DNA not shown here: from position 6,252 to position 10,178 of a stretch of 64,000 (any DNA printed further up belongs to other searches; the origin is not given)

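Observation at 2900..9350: Novel 17-residue (51-nt) tandem repeat family with consensus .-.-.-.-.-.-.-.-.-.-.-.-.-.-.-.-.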

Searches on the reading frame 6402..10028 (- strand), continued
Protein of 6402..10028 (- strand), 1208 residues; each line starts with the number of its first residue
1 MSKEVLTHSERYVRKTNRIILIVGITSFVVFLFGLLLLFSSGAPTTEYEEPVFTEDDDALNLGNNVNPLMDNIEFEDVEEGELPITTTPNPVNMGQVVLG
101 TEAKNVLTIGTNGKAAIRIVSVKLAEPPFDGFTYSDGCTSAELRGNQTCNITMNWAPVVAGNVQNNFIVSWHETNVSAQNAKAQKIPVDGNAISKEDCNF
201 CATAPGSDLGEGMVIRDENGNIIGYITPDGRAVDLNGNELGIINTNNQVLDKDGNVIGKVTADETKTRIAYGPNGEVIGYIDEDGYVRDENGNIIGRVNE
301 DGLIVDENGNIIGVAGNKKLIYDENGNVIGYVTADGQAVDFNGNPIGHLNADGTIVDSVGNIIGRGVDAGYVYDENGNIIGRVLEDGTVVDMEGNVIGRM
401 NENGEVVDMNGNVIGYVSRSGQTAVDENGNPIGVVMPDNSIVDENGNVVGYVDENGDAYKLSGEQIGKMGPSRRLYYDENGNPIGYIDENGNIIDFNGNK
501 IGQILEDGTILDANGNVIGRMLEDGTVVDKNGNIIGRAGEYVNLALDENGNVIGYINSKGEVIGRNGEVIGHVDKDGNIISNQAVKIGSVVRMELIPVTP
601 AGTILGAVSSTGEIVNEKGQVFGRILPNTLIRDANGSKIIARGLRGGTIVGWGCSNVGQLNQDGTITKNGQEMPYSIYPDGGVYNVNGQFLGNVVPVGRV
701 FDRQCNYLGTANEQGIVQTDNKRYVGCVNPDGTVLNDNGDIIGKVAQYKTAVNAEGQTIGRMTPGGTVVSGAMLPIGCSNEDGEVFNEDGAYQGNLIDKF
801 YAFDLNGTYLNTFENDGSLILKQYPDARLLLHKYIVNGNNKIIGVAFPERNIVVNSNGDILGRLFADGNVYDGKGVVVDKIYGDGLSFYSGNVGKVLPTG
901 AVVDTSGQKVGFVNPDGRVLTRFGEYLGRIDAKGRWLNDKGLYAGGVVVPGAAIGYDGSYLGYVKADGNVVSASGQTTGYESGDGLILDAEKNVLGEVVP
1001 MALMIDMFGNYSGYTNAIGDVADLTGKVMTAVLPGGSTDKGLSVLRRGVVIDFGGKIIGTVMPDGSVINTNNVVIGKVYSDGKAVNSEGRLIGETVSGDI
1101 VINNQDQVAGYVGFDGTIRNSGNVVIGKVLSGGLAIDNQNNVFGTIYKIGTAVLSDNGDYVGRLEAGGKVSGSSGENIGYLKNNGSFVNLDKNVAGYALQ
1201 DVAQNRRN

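Call 11: find_homologous_proteins(query=window:6402-10028:-, max_evalue=0.00001)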
Query window:6402-10028:- (1208 aa): 1129 proteins with E <= 0.00001 among 8000 candidates; the best 120 are listed.
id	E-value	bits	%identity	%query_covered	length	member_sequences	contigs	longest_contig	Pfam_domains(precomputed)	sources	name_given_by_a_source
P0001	0.0e+0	1529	44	83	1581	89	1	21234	PF21784.4,PF05593.20,PF12396.15,PF21785.4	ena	-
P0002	0.0e+0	1344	44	100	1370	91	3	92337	PF21784.4,PF05593.20,PF12396.15,PF21785.4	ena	-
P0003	0.0e+0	1262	47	100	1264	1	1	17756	PF21784.4,PF05593.20,PF12396.15,PF21785.4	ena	-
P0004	0.0e+0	1260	44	100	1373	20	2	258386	PF21784.4,PF05593.20,PF12396.15,PF21785.4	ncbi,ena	-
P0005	0.0e+0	1245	40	100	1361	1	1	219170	PF21784.4,PF05593.20,PF12396.15,PF21785.4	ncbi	-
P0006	0.0e+0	1220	39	100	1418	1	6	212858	PF21784.4,PF05593.20,PF12396.15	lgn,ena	-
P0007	0.0e+0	1206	46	100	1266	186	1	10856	PF21784.4,PF05593.20,PF12396.15,PF21785.4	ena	-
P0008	0.0e+0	1206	46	100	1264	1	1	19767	PF21784.4,PF05593.20,PF12396.15,PF21785.4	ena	-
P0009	0.0e+0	1202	38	84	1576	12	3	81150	PF21784.4,PF05593.20,PF12396.15,PF21785.4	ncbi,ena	-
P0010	0.0e+0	1185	48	100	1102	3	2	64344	PF15780.12,PF21784.4,PF05593.20,PF12396.15,PF21785.4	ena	-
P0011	0.0e+0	1179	45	100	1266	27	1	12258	PF21784.4,PF05593.20,PF12396.15,PF21785.4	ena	-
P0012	0.0e+0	1174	43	100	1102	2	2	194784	PF21784.4,PF05593.20,PF12396.15,PF21785.4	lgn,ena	-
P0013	0.0e+0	1165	45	70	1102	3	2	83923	PF21784.4,PF05593.20,PF12396.15,PF21785.4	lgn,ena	-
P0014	0.0e+0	1152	46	100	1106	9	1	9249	PF21784.4,PF05593.20,PF12396.15,PF21785.4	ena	-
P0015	0.0e+0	1148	47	100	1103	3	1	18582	PF21784.4,PF05593.20,PF12396.15,PF21785.4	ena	-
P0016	0.0e+0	1140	48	100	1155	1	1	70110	PF21784.4,PF05593.20,PF12396.15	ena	-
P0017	0.0e+0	1135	44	100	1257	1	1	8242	PF21784.4,PF05593.20,PF12396.15,PF21785.4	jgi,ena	-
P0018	0.0e+0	1130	44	100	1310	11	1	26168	PF21784.4,PF05593.20,PF12396.15,PF21785.4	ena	-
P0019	0.0e+0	1121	39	100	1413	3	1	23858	PF21784.4,PF05593.20,PF12396.15,PF21785.4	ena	-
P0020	0.0e+0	1119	40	100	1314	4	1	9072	PF21784.4,PF05593.20,PF12396.15,PF21785.4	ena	-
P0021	0.0e+0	1106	44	100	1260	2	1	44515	PF21784.4,PF05593.20,PF12396.15,PF21785.4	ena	-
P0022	0.0e+0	1103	39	100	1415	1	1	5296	PF21784.4,PF05593.20,PF12396.15,PF21785.4,PF15535.13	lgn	-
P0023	0.0e+0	1093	46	100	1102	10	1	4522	PF21784.4,PF05593.20,PF12396.15,PF21785.4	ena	-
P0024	0.0e+0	1093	41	100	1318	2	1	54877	PF21784.4,PF12396.15,PF21785.4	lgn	-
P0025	0.0e+0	1090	42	100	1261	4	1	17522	PF21784.4,PF05593.20,PF12396.15,PF21785.4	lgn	-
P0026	0.0e+0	1079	42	100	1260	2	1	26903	PF21784.4,PF05593.20,PF12396.15,PF21785.4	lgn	-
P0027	0.0e+0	1058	47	93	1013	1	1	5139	PF21784.4,PF05593.20,PF12396.15,PF21785.4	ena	-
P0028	0.0e+0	1053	43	100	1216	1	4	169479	PF21784.4,PF05593.20,PF12396.15,PF21785.4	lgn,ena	-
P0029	0.0e+0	1052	38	83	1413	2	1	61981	PF21784.4,PF12396.15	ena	-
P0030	0.0e+0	1050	41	100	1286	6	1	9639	PF21784.4,PF05593.20,PF12396.15,PF21785.4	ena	-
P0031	0.0e+0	1037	42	100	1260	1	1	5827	PF21784.4,PF05593.20,PF12396.15,PF21785.4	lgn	-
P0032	0.0e+0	1034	43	100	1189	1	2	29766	PF21784.4,PF05593.20,PF12396.15,PF21785.4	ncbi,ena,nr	ncbi:MAG: DUF3659 domain-containing protein [Alphaproteobacteria bacterium]|nr:DUF3659 domain-contai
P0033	0.0e+0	1025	44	100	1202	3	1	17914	PF21784.4,PF05593.20,PF12396.15,PF21785.4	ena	-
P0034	4.9e-242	824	38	82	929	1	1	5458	PF21784.4,PF05593.20,PF12396.15,PF21785.4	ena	-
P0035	5.7e-215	735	33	91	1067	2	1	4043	PF21784.4,PF12396.15,PF21785.4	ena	-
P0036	5.0e-209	715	57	47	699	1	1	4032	PF20606.4,PF21784.4,PF05593.20,PF12396.15,PF21785.4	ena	-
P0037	4.9e-188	645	28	99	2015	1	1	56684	PF21784.4,PF05593.20,PF12396.15,PF21785.4,PF03743.20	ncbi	-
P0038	7.3e-180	618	46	55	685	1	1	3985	PF21784.4,PF05593.20,PF12396.15,PF21785.4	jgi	-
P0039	1.2e-179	618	26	81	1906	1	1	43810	PF21784.4,PF05593.20,PF12396.15,PF21785.4,PF03743.20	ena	-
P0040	4.1e-172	593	41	66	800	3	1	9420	PF21784.4,PF12396.15,PF21785.4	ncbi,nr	ncbi:MAG: DUF3659 domain-containing protein, partial [Alphaproteobacteria bacterium]|nr:DUF3659 doma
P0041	3.0e-171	590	41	65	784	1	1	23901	PF21784.4,PF05593.20,PF12396.15,PF21785.4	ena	-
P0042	1.1e-153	532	32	47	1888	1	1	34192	PF21784.4,PF12396.15,PF21785.4,PF03743.20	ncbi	-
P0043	4.0e-153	530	25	83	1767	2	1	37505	PF21784.4,PF05593.20,PF12396.15,PF21785.4,PF03743.20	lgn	-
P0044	7.1e-153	529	26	95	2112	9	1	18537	PF21784.4,PF12396.15,PF21785.4,PF03743.20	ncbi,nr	ncbi:MAG: DUF3659 domain-containing protein, partial [Alphaproteobacteria bacterium]|nr:DUF3659 doma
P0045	8.3e-148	512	26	81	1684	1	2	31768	PF21784.4,PF05593.20,PF12396.15,PF21785.4,PF03743.20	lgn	-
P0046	1.9e-135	471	29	45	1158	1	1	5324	PF21784.4,PF12396.15,PF21785.4,PF03743.20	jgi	jgi:type IV secretion system protein VirB10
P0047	5.1e-132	460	30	72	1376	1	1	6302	PF21784.4,PF05593.20,PF12396.15,PF21785.4,PF03743.20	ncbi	-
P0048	2.1e-129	451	24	78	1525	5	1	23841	PF21784.4,PF12396.15,PF21785.4,PF03743.20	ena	-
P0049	3.8e-126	440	25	82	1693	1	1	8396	PF21784.4,PF12396.15,PF21785.4,PF03743.20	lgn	-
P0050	2.8e-125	438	26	81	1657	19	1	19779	PF21784.4,PF05593.20,PF12396.15,PF21785.4,PF03743.20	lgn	-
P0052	1.0e-123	432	23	81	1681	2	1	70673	PF21784.4,PF05593.20,PF12396.15,PF21785.4,PF03743.20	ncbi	-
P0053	7.0e-123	430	26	82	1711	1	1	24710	PF21784.4,PF12396.15,PF21785.4,PF03743.20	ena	-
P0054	1.4e-119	419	25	83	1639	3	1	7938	PF21784.4,PF05593.20,PF12396.15,PF21785.4,PF03743.20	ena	-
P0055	1.6e-119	419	26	83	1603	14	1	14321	PF21784.4,PF12396.15,PF21785.4,PF03743.20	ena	-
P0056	2.1e-119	418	24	79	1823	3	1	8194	PF21784.4,PF12396.15,PF21785.4,PF03743.20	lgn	-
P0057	9.3e-119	416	25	78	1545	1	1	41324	PF21784.4,PF12396.15,PF21785.4,PF03743.20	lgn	-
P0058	1.6e-117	412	23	78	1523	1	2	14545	PF21784.4,PF12396.15,PF21785.4,PF03743.20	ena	-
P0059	6.9e-117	410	27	81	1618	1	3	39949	PF21784.4,PF12396.15,PF21785.4,PF03743.20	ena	-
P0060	1.5e-116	409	26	81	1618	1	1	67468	PF21784.4,PF12396.15,PF21785.4,PF03743.20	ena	-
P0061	1.8e-116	408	27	81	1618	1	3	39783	PF21784.4,PF12396.15,PF21785.4,PF03743.20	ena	-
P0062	3.4e-116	408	26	81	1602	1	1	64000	PF21784.4,PF12396.15,PF21785.4,PF03743.20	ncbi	-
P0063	4.0e-116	407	26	81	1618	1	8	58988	PF21784.4,PF12396.15,PF21785.4,PF03743.20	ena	-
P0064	1.7e-113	399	24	78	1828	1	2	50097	PF21784.4,PF12396.15,PF21785.4,PF03743.20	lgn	-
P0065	2.2e-113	398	25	78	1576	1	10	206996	PF21784.4,PF12396.15,PF21785.4,PF03743.20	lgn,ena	-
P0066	4.5e-113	397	25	78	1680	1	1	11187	PF21784.4,PF12396.15,PF21785.4,PF03743.20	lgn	-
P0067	3.9e-110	387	27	79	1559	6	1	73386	PF21784.4,PF12396.15,PF21785.4,PF03743.20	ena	-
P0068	1.4e-109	386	28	80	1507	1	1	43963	PF21784.4,PF12396.15,PF21785.4,PF03743.20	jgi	jgi:type IV secretory pathway VirB10-like protein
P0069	6.9e-109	383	24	73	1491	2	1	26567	PF21784.4,PF12396.15,PF21785.4,PF03743.20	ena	-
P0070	8.4e-109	383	26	83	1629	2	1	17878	PF21784.4,PF05593.20,PF12396.15,PF21785.4,PF03743.20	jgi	jgi:YD repeat-containing protein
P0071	3.6e-108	381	26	79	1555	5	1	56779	PF21784.4,PF12396.15,PF21785.4,PF03743.20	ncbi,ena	-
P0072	6.6e-108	380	25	82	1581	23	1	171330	PF21784.4,PF12396.15,PF21785.4,PF03743.20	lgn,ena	-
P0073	1.2e-107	379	24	81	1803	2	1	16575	PF21784.4,PF12396.15,PF21785.4,PF03743.20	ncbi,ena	-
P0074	1.1e-106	376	25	82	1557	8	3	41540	PF21784.4,PF12396.15,PF21785.4,PF03743.20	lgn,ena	-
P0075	1.1e-105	373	25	81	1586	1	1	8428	PF21784.4,PF12396.15,PF21785.4,PF03743.20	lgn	-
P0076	1.5e-105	372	26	82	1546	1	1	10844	PF21784.4,PF12396.15,PF21785.4,PF03743.20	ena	-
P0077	1.8e-105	372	26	78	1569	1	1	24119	PF21784.4,PF12396.15,PF21785.4,PF03743.20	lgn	-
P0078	1.9e-105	372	26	81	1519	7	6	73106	PF21784.4,PF12396.15,PF21785.4,PF03743.20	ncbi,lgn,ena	-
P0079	2.9e-105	371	25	78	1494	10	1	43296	PF21784.4,PF12396.15,PF21785.4,PF03743.20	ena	-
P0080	3.4e-105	371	26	79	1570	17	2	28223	PF21784.4,PF12396.15,PF21785.4,PF03743.20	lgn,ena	-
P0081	4.5e-105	371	26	79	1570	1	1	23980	PF21784.4,PF12396.15,PF21785.4,PF03743.20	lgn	-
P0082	5.0e-105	371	27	79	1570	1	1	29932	PF21784.4,PF12396.15,PF21785.4,PF03743.20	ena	-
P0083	5.3e-105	370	26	79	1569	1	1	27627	PF21784.4,PF12396.15,PF21785.4,PF03743.20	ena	-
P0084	5.6e-105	370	26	79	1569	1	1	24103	PF21784.4,PF12396.15,PF21785.4,PF03743.20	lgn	-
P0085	5.8e-105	370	26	78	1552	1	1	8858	PF21784.4,PF12396.15,PF21785.4,PF03743.20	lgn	-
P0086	5.9e-105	370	25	80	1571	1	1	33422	PF21784.4,PF12396.15,PF21785.4,PF03743.20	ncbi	-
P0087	6.4e-105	370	26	79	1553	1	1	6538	PF21784.4,PF12396.15,PF21785.4,PF03743.20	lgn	-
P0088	7.0e-105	370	26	79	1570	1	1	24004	PF21784.4,PF12396.15,PF21785.4,PF03743.20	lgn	-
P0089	7.0e-105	370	26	79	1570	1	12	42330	PF21784.4,PF12396.15,PF21785.4,PF03743.20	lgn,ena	-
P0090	7.3e-105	370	26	79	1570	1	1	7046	PF21784.4,PF12396.15,PF21785.4,PF03743.20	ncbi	-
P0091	9.5e-105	370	26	79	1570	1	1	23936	PF21784.4,PF12396.15,PF21785.4,PF03743.20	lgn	-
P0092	9.9e-105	370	26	78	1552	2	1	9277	PF21784.4,PF12396.15,PF21785.4,PF03743.20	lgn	-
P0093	1.0e-104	369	26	79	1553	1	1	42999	PF21784.4,PF12396.15,PF21785.4,PF03743.20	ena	-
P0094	1.0e-104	369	26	78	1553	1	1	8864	PF21784.4,PF12396.15,PF21785.4,PF03743.20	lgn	-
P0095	1.0e-104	369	26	79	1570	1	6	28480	PF21784.4,PF12396.15,PF21785.4,PF03743.20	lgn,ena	-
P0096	1.1e-104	369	26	79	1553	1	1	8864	PF21784.4,PF12396.15,PF21785.4,PF03743.20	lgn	-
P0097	1.2e-104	369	26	79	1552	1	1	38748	PF21784.4,PF12396.15,PF21785.4,PF03743.20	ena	-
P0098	1.2e-104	369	26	79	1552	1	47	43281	PF21784.4,PF12396.15,PF21785.4,PF03743.20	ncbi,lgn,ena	-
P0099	1.2e-104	369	26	79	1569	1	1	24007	PF21784.4,PF12396.15,PF21785.4,PF03743.20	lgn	-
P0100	1.2e-104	369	26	79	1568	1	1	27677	PF21784.4,PF12396.15,PF21785.4,PF03743.20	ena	-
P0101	1.2e-104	369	26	79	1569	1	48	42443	PF21784.4,PF12396.15,PF21785.4,PF03743.20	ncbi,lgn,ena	-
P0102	1.2e-104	369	27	79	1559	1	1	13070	PF21784.4,PF12396.15,PF21785.4,PF03743.20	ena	-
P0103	1.2e-104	369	27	79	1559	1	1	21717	PF21784.4,PF12396.15,PF21785.4,PF03743.20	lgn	-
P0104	1.3e-104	369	26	79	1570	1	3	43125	PF21784.4,PF12396.15,PF21785.4,PF03743.20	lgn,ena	-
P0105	1.3e-104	369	26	79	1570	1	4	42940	PF21784.4,PF12396.15,PF21785.4,PF03743.20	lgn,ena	-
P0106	1.3e-104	369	26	79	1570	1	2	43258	PF21784.4,PF12396.15,PF21785.4,PF03743.20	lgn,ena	-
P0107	1.3e-104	369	26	79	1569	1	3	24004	PF21784.4,PF12396.15,PF21785.4,PF03743.20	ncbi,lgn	-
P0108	1.3e-104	369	26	79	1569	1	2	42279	PF21784.4,PF12396.15,PF21785.4,PF03743.20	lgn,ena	-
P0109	1.3e-104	369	26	79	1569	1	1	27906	PF21784.4,PF12396.15,PF21785.4,PF03743.20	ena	-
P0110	1.3e-104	369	26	79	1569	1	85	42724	PF21784.4,PF12396.15,PF21785.4,PF03743.20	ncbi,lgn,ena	-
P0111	1.3e-104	369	26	79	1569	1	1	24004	PF21784.4,PF12396.15,PF21785.4,PF03743.20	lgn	-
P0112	1.3e-104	369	26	78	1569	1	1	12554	PF21784.4,PF12396.15,PF21785.4,PF03743.20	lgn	-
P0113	1.3e-104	369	26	78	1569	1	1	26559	PF21784.4,PF12396.15,PF21785.4,PF03743.20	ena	-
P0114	1.3e-104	369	26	79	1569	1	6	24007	PF21784.4,PF12396.15,PF21785.4,PF03743.20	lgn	-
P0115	1.3e-104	369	26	78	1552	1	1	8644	PF21784.4,PF12396.15,PF21785.4,PF03743.20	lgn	-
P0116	1.3e-104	369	26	78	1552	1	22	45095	PF21784.4,PF12396.15,PF21785.4,PF03743.20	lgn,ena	-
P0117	1.3e-104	369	26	78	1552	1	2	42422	PF21784.4,PF12396.15,PF21785.4,PF03743.20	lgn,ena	-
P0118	1.3e-104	369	26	78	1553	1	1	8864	PF21784.4,PF12396.15,PF21785.4,PF03743.20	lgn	-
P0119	1.3e-104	369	26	78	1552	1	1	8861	PF21784.4,PF12396.15,PF21785.4,PF03743.20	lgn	-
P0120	1.3e-104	369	26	79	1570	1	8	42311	PF21784.4,PF12396.15,PF21785.4,PF03743.20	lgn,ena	-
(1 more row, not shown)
